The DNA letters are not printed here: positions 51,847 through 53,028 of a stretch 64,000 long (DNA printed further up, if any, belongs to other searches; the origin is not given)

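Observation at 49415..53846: AraC-headed mini-cassette: ACP-FabZ fusion, KAS I/II and GT1 glycosyltransferase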

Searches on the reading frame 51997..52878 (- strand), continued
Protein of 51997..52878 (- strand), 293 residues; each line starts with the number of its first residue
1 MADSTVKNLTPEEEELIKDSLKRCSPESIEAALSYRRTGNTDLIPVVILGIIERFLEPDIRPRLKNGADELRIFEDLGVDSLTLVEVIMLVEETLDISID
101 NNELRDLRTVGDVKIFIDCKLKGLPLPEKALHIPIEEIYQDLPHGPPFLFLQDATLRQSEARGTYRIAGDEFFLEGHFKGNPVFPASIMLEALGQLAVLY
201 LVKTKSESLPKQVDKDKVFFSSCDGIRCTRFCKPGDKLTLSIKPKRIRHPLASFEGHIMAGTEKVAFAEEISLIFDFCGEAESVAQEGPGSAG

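Call 70: find_homologous_proteins(query=P0198, max_evalue=1e-10)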
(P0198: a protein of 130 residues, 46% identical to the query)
Query P0198 (130 aa): 70 proteins with E <= 1e-10 among 90 candidates.
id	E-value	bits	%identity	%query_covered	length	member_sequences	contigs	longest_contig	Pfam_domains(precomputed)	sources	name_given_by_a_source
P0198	6.0e-77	273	100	100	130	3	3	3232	-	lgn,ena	-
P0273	1.0e-61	224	82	100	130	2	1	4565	-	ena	-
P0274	9.6e-61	221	79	100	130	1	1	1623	-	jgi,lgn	jgi:3-hydroxyacyl-[acyl-carrier-protein] dehydratase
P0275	3.9e-39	151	75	77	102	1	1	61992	-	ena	-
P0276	2.1e-38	149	65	84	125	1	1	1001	-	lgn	-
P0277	1.1e-37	147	59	92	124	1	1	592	-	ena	-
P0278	1.1e-37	147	62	86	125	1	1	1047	-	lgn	-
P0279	2.4e-37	145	64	88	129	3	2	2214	-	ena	-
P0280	8.5e-36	140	58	92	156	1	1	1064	PF00550.32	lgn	-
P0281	1.4e-35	140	61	87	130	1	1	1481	PF00550.32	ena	-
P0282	4.5e-35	138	61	84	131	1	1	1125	PF00550.32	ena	-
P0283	7.9e-35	137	57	85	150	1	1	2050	-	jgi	jgi:acyl carrier protein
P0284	2.2e-34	136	58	87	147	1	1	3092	-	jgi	jgi:acyl carrier protein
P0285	6.8e-34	134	63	84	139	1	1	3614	PF00550.32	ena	-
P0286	1.2e-33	134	55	90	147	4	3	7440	-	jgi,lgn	jgi:acyl carrier protein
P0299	9.2e-30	121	54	84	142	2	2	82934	-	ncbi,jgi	ncbi:MAG TPA: acyl carrier protein [Opitutaceae bacterium]|jgi:3-hydroxyacyl-[acyl-carrier-protein] 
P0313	5.9e-27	112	54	83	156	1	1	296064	-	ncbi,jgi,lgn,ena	jgi:acyl carrier protein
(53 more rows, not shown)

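Call 71: find_encoding_contigs(protein=P0313, flank=10000, max_places=1)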
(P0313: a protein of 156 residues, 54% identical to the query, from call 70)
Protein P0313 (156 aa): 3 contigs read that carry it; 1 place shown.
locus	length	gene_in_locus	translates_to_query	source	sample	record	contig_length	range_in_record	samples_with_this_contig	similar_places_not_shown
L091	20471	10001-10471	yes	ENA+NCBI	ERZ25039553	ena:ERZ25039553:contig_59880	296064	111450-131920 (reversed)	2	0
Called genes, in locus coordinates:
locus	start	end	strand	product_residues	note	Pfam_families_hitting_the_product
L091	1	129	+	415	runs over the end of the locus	PF04389:Peptidase_M28 (weak), PF01546:Peptidase_M20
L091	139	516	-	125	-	PF00266:Aminotran_5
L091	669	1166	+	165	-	-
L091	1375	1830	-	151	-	PF01592:NifU_N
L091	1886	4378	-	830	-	PF00497:SBP_bac_3, PF02518:HATPase_c, PF00072:Response_reg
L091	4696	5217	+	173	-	PF04542:Sigma70_r2, PF08281:Sigma70_r4_2, PF04545:Sigma70_r4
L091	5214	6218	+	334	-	PF16220:DUF4880 (weak), PF04773:FecR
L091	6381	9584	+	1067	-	PF07660:STN (weak), PF13620:CarboxypepD_reg, PF07715:Plug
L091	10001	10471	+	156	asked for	-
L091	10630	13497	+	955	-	PF00497:SBP_bac_3, PF00989:PAS (weak), PF13426:PAS_9, PF08448:PAS_4 (weak), PF13188:PAS_8, PF13426:PAS_9 (weak), PF02518:HATPase_c, PF00072:Response_reg, +1 more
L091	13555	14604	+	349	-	PF01408:GFO_IDH_MocA, PF22725:GFO_IDH_MocA_C3, PF02894:GFO_IDH_MocA_C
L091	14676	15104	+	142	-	PF08570:DUF1761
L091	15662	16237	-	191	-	PF00300:His_Phos_1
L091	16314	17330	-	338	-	PF02322:Cyt_bd_oxida_II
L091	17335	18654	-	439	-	PF01654:Cyt_bd_oxida_I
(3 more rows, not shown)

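Call 72: find_encoding_contigs(protein=P0299, flank=10000, max_places=1)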
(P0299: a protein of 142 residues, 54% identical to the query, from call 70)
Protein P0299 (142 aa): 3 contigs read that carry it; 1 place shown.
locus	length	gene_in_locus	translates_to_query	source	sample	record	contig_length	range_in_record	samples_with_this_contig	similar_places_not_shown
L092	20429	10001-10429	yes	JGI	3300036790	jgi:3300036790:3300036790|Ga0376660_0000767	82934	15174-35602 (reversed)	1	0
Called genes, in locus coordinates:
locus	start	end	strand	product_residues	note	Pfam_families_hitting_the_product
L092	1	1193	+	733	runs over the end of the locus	PF13414:TPR_11, PF14559:TPR_19, PF00515:TPR_1, PF13414:TPR_11, PF13432:TPR_16, PF13414:TPR_11, PF13432:TPR_16, PF14559:TPR_19, +16 more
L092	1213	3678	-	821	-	PF00497:SBP_bac_3, PF00512:HisKA (weak), PF02518:HATPase_c, PF00072:Response_reg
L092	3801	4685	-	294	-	PF02826:2-Hacid_dh_C (weak), PF03446:NAD_binding_2, PF03807:F420_oxidored (weak), PF14833:NAD_binding_11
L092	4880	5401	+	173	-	PF04542:Sigma70_r2, PF08281:Sigma70_r4_2, PF04545:Sigma70_r4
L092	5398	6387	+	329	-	PF16220:DUF4880 (weak), PF04773:FecR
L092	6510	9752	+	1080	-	PF13620:CarboxypepD_reg, PF13715:CarbopepD_reg_2, PF07715:Plug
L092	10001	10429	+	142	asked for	-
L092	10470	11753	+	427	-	PF00657:Lipase_GDSL, PF13472:Lipase_GDSL_2, PF06439:3keto-disac_hyd (weak)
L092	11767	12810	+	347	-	PF01408:GFO_IDH_MocA, PF22725:GFO_IDH_MocA_C3, PF02894:GFO_IDH_MocA_C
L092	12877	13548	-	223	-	-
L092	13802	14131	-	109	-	PF13630:SdpI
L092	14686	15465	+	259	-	PF03988:DUF347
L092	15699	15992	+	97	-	PF07927:HicA_toxin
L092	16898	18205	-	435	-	PF13657:Couple_hipA, PF07804:HipA_C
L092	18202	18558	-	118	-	PF13560:HTH_31 (weak), PF12844:HTH_19 (weak), PF01381:HTH_3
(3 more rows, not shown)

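Call 74: search_protein_families(library=ncbifam, proteins=[L084:13597-14790:-, L084:12591-13652:-, L084:14869-16098:-, L084:16202-16900:-, L084:16945-17937:-, L084:17974-18717:-, L088:16908-17726:-, L088:12170-13375:+], max_evalue=1e-8)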
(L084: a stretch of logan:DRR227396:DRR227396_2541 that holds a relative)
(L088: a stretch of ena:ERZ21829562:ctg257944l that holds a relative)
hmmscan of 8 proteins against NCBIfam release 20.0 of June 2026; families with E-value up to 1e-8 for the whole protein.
L084:13597-14790:- (397 aa): 11 families
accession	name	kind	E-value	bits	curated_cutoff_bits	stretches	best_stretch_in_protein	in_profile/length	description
NF047600.1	SerpalmtaseCFB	equivalog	3.2e-104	348.7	640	1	29-393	24-388/395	serine palmitoyltransferase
TIGR00858.1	bioF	equivalog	3.9e-97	325.3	426.45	1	35-390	8-364/365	8-amino-7-oxononanoate synthase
NF047599.1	SerpalmtaseBetaP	equivalog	5.8e-95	318.3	500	1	45-395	40-391/394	serine palmitoyltransferase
TIGR01825.1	gly_Cac_T_rel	subfamily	4.7e-92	308.6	535.4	1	20-393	4-378/385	BioF/Kbl family PLP-dependent acyltransferase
NF005394.0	PRK06939.1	equivalog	1.3e-84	284.2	460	1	44-393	38-390/397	glycine C-acetyltransferase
NF047603.1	SerpalmtaseAlphaP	equivalog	1.7e-77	260.8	670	1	46-393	43-392/399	serine palmitoyltransferase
TIGR01822.1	2am3keto_CoA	equivalog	1.2e-73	248.3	493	1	44-393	34-386/393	glycine C-acetyltransferase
TIGR01821.1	5aminolev_synth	equivalog_domain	6.4e-69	232.8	338.55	1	44-394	40-394/402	5-aminolevulinate synthase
NF005526.0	PRK07179.1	equivalog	1.2e-65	221.7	428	1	47-393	53-395/407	alpha-hydroxyketone-type quorum-sensing autoinducer synthase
NF005697.0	PRK07505.1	subfamily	2.5e-41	141.7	342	1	41-390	41-395/405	hypothetical protein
NF004608.1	PRK05937.1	equivalog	4e-29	101.5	399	1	55-325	9-285/366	8-amino-7-oxononanoate synthase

L084:12591-13652:- (353 aa): 4 families
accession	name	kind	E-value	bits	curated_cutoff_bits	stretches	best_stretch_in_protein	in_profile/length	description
TIGR02195.1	heptsyl_trn_II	equivalog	4.2e-15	55.7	134.6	1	25-313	1-299/339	lipopolysaccharide heptosyltransferase II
NF008162.0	PRK10916.1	equivalog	2.7e-12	46.6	569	1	176-301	170-296/348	ADP-heptose--LPS heptosyltransferase RfaF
TIGR02193.1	heptsyl_trn_I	equivalog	1.1e-11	44.6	185.3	0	179-306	179-295/320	lipopolysaccharide heptosyltransferase I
TIGR02201.1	heptsyl_trn_III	equivalog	1e-09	38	170.2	0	145-313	137-303/344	putative lipopolysaccharide heptosyltransferase III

L084:14869-16098:- (409 aa): 6 families
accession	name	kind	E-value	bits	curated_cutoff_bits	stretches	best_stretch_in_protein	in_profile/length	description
NF041876.1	EPS_EpsE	equivalog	1.5e-23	83.7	400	1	202-370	204-375/389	exopolysaccharide biosynthesis GT4 family glycosyltransferase EpsE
TIGR04047.1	MSMEG_0565_glyc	hypoth_equivalog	1.3e-19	70.5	259.85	1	203-375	185-360/373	MSMEG_0565 family glycosyltransferase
TIGR03449.1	mycothiol_MshA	equivalog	2.2e-11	43.3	462.5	1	215-377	223-391/406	D-inositol-3-phosphate glycosyltransferase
NF038295.1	EPS_HpsP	equivalog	1.2e-09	37.7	550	1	211-382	206-380/388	hormogonium polysaccharide biosynthesis glycosyltransferase HpsP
TIGR03088.1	stp2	hypoth_equivalog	2.9e-09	36.4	409.05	1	204-368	186-350/374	TIGR03088 family PEP-CTERM/XrtA system glycosyltransferase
TIGR04157.1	glyco_rSAM_CFB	subfamily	8.8e-09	34.8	400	0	215-337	230-346/406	TIGR04157 family glycosyltransferase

L084:16202-16900:- (232 aa): 12 families
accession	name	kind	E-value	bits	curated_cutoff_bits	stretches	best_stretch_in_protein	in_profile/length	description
TIGR04182.1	glyco_TIGR04182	equivalog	1.1e-28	100.5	325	1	4-227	3-217/293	S-layer glycoprotein N-glycosyltransferase AglJ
NF058614.1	PPMAGASynPpgS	equivalog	1.2e-16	60.8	370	1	5-212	4-207/226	polyprenyl-phospho-N-acetylgalactosaminyl synthase PpgS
TIGR03937.1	PgaC_IcaA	equivalog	1.2e-15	57.5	422.3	1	3-109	47-152/407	poly-beta-1,6-N-acetyl-D-glucosamine synthase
NF047588.1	GlcsyltransPgfSStrep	equivalog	4e-15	55.8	500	1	1-171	1-168/308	glycosyltransferase PgfS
NF041875.1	EPS_EpsD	equivalog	1.4e-14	54.3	370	1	3-97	1-94/325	exopolysaccharide biosynthesis glycosyltransferase EpsD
NF007482.0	PRK10073.1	equivalog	9e-14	51.2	423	1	2-106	7-109/334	glycosyltransferase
NF010496.0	PRK13915.1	equivalog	4.5e-13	49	262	1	3-109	33-144/307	glucosyl-3-phosphoglycerate synthase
NF007986.1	PRK10714.1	equivalog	4.9e-13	48.8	529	1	3-210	8-209/316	undecaprenyl-phosphate 4-deoxy-4-formamido-L-arabinose transferase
TIGR03965.1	mycofact_glyco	equivalog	8.7e-13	47.9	280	1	4-98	77-170/467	mycofactocin biosynthesis glycosyltransferase MftF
TIGR04283.1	glyco_like_mftF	equivalog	4.1e-12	46.2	182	1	3-124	1-115/221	TIGR04283 family arsenosugar biosynthesis glycosyltransferase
NF047683.1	TeichurnBiosyTuaG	equivalog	2.3e-11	43.8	400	1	2-96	7-100/252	teichuronic acid biosynthesis protein TuaG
NF041391.1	DPhHxTase_Halo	equivalog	5.5e-11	41.9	375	1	9-205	3-187/213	dolichyl-phosphate hexose transferase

L084:16945-17937:- (330 aa): 5 families
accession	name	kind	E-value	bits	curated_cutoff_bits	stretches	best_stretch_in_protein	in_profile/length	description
NF008141.0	PRK10892.1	equivalog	3.4e-86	289.5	505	1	14-326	16-324/328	arabinose-5-phosphate isomerase KdsD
NF008581.0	PRK11543.1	equivalog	3.9e-85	285.7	481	1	7-326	2-317/321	arabinose-5-phosphate isomerase GutQ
TIGR00393.1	kpsF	subfamily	4.1e-85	285.6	203.7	1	48-312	1-261/268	KpsF/GutQ family sugar-phosphate isomerase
NF041552.1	TF_PrdR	equivalog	3.9e-10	38.7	795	1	202-325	6-122/577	sigma-54 dependent transcriptional regulator PrdR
TIGR03127.2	RuMP_HxlB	equivalog_domain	8.7e-09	35.5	160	0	32-191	15-174/178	6-phospho-3-hexuloisomerase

L084:17974-18717:- (247 aa): 6 families
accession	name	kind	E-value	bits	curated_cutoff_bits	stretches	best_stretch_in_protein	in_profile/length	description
NF003952.0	PRK05450.1-5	subfamily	3.3e-89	298.3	193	1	3-245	2-246/250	3-deoxy-manno-octulosonate cytidylyltransferase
NF009905.0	PRK13368.1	subfamily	8.1e-81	270.9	255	1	3-244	2-238/243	3-deoxy-manno-octulosonate cytidylyltransferase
NF003950.0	PRK05450.1-3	subfamily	3.3e-69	233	234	1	3-242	2-240/248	3-deoxy-manno-octulosonate cytidylyltransferase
NF003948.0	PRK05450.1-1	equivalog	1.3e-66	224.3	281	1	3-245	5-244/248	3-deoxy-manno-octulosonate cytidylyltransferase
TIGR00466.1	kdsB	equivalog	5.4e-60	202.8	155.2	1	5-237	4-240/241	3-deoxy-manno-octulosonate cytidylyltransferase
TIGR03584.1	PseF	equivalog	2.1e-09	37.4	205.7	0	7-72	3-68/222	pseudaminic acid cytidylyltransferase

L088:16908-17726:- (272 aa): 180 families (the best 25 are shown)
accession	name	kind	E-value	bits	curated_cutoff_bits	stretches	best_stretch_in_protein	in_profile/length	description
NF049977.1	KDhSphingRedKdsR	equivalog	4e-39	134.6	400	1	9-267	6-267/267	3-ketodihydrosphingosine reductase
NF004284.0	PRK05693.1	equivalog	3.5e-37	128.5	326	1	7-271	2-272/274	SDR family oxidoreductase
NF004823.0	PRK06179.1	subfamily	9.5e-37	126.9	310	1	7-269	6-269/271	oxidoreductase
NF004826.0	PRK06182.1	subfamily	6e-36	124.1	305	1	7-226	5-233/274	oxidoreductase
NF004824.0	PRK06180.1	subfamily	4.7e-35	121.1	298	1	7-208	5-210/279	oxidoreductase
NF006114.0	PRK08263.1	subfamily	8.1e-35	120.4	290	1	10-228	7-231/280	short chain dehydrogenase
NF005594.0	PRK07326.1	equivalog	2e-32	112.6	271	1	5-190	5-196/237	SDR family oxidoreductase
NF005065.0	PRK06482.1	equivalog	4.5e-31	108.3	291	1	7-189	3-190/276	SDR family oxidoreductase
TIGR01963.1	PHB_DH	subfamily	1.3e-30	106.5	307.05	1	7-195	2-198/255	3-hydroxybutyrate dehydrogenase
NF005878.0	PRK07825.1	subfamily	3.7e-30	105.2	287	1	9-183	12-190/278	short chain dehydrogenase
NF004778.0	PRK06124.1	equivalog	7.5e-29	100.9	303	1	7-192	12-205/256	SDR family oxidoreductase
NF005672.0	PRK07454.1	equivalog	2.1e-28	99.2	234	1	5-184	5-192/241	SDR family oxidoreductase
NF005095.0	PRK06523.1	subfamily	2.6e-28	99.3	231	1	7-208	11-214/261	oxidoreductase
NF005372.1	PRK06914.1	subfamily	2.7e-28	99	320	1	7-218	3-225/279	SDR family oxidoreductase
NF009466.0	PRK12826.1-2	subfamily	4.8e-28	98.3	222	1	7-191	4-198/248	3-oxoacyl-ACP reductase FabG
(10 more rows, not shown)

L088:12170-13375:+ (401 aa): 2 families
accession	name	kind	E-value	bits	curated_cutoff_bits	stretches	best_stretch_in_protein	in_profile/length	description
NF010135.0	PRK13609.1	equivalog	8.8e-25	87.4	500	1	12-387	6-366/388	diglucosyl diacylglycerol synthase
NF010134.0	PRK13608.1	equivalog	4.9e-15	55.5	557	1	152-387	139-366/391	diglucosyl diacylglycerol synthase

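Call 88: search_solved_structures(query=L084:13597-14790:-, max_evalue=1e-40)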
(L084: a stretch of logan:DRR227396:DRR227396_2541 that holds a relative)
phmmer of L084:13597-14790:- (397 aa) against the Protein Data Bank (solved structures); distinct sequences matched with E-value up to 1e-40: 36.
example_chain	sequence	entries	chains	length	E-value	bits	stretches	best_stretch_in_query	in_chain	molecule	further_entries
3a2b_A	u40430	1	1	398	4.3e-84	285.9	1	28-389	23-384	Serine palmitoyltransferase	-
8guh_A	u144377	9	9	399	4.3e-84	285.9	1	28-389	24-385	Serine palmitoyltransferase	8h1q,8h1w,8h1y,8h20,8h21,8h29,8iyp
8s1y_A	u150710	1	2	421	2.8e-71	243.7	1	45-396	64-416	8-amino-7-oxononanoate synthase/2-amino-3-ketobutyrate coenzyme A ligase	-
7poa_A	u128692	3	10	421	9.8e-71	241.9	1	45-396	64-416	8-amino-7-oxononanoate synthase/2-amino-3-ketobutyrate coenzyme A ligase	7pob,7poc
2x8u_A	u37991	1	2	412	9.6e-67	228.8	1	45-388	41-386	SERINE PALMITOYLTRANSFERASE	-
2jg2_A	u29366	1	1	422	2.9e-64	220.6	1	46-387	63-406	SERINE PALMITOYLTRANSFERASE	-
2jgt_A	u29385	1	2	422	2.9e-64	220.6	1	46-387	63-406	SERINE PALMITOYLTRANSFERASE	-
2w8j_A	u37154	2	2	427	3e-64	220.5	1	46-387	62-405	SERINE PALMITOYLTRANSFERASE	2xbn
2w8t_A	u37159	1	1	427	4.1e-64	220.1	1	46-387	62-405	SERINE PALMITOYLTRANSFERASE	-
2w8u_A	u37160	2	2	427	5.7e-64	219.6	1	46-387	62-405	SERINE PALMITOYLTRANSFERASE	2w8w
2w8v_A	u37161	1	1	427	5.7e-64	219.6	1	46-387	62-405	SERINE PALMITOYLTRANSFERASE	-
4bmk_A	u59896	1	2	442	2.3e-63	217.6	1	46-387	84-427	SERINE PALMITOYLTRANSFERASE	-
7v58_A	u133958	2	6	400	2.4e-60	207.7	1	36-391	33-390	2-amino-3-ketobutyrate coenzyme A ligase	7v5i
1fc4_A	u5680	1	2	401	2.1e-58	201.3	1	44-391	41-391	2-AMINO-3-KETOBUTYRATE CONENZYME A LIGASE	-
7x98_A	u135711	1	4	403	1.2e-56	195.5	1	45-392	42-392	5-aminolevulinate synthase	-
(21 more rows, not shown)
